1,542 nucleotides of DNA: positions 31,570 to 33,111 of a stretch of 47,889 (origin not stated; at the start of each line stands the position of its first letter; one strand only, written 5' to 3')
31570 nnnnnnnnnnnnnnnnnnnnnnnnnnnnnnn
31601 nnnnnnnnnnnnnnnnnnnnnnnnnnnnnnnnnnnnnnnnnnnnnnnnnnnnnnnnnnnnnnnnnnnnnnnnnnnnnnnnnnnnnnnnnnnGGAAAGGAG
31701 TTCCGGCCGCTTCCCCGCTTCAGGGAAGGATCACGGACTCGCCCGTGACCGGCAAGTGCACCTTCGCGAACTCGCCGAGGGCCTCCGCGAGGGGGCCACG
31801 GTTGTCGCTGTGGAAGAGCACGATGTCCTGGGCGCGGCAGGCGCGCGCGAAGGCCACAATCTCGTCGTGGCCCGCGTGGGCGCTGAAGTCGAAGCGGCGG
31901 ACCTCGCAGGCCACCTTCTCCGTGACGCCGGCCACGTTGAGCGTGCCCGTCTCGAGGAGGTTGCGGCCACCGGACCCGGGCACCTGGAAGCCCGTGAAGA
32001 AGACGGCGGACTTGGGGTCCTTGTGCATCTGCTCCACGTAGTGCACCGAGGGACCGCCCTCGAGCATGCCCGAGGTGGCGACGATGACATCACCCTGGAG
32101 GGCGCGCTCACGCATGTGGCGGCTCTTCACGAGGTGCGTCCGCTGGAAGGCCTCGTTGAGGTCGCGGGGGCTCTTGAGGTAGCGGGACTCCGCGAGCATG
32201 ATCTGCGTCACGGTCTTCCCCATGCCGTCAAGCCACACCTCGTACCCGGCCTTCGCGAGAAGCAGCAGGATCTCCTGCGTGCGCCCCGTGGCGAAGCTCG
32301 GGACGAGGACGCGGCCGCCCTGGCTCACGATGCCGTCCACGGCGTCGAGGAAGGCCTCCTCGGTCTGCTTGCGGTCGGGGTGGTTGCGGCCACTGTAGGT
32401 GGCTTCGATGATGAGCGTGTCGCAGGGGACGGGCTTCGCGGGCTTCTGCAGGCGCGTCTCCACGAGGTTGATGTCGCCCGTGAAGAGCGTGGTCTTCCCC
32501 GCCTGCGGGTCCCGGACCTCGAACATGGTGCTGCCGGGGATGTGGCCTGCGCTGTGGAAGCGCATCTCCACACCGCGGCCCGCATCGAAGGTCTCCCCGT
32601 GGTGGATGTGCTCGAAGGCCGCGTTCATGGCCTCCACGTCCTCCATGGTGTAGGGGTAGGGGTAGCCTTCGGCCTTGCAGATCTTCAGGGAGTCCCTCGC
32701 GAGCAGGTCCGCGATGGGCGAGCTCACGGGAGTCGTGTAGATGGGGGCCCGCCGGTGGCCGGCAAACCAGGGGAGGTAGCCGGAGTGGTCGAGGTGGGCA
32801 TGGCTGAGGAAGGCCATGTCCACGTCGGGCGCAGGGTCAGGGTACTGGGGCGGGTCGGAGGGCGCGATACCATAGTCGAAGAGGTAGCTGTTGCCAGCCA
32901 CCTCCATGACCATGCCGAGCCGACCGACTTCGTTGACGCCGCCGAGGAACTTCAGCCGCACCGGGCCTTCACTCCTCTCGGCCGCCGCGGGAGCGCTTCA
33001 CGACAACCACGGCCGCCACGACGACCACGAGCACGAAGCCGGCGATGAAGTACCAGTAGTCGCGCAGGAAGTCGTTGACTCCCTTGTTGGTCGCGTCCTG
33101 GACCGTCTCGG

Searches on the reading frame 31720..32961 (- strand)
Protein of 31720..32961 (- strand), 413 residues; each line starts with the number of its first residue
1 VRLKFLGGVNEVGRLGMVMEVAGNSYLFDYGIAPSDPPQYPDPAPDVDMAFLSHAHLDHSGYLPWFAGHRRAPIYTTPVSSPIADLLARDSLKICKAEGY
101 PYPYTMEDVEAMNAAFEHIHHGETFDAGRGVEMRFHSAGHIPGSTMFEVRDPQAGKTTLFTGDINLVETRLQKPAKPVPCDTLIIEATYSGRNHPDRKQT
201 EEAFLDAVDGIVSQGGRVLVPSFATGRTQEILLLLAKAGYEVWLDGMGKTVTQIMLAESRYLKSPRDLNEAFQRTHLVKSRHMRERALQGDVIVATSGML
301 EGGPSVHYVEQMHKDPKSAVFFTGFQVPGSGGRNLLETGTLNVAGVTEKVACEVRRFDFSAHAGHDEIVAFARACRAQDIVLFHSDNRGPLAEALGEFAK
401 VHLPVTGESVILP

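Call 39: search_protein_families(library=pfam, proteins=[window:31720-32961:-], max_evalue=0.00001)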
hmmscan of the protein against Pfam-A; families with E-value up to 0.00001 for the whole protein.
window:31720-32961:- (413 aa): 4 families
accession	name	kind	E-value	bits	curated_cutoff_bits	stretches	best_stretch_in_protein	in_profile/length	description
PF10996.14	Beta-Casp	-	9.1e-17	62.1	27.7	1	228-335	1-120/120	Beta-Casp domain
PF00753.33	Lactamase_B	-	6.9e-08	33.1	22.7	1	21-175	13-161/196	Metallo-beta-lactamase superfamily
PF07521.17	RMMBL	-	4.4e-07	30.2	21.6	1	349-388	3-43/63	Zn-dependent metallo-hydrolase RNA specificity domain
PF12706.13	Lactamase_B_2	-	1.5e-06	28.4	27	0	37-194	21-171/200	Beta-lactamase superfamily domain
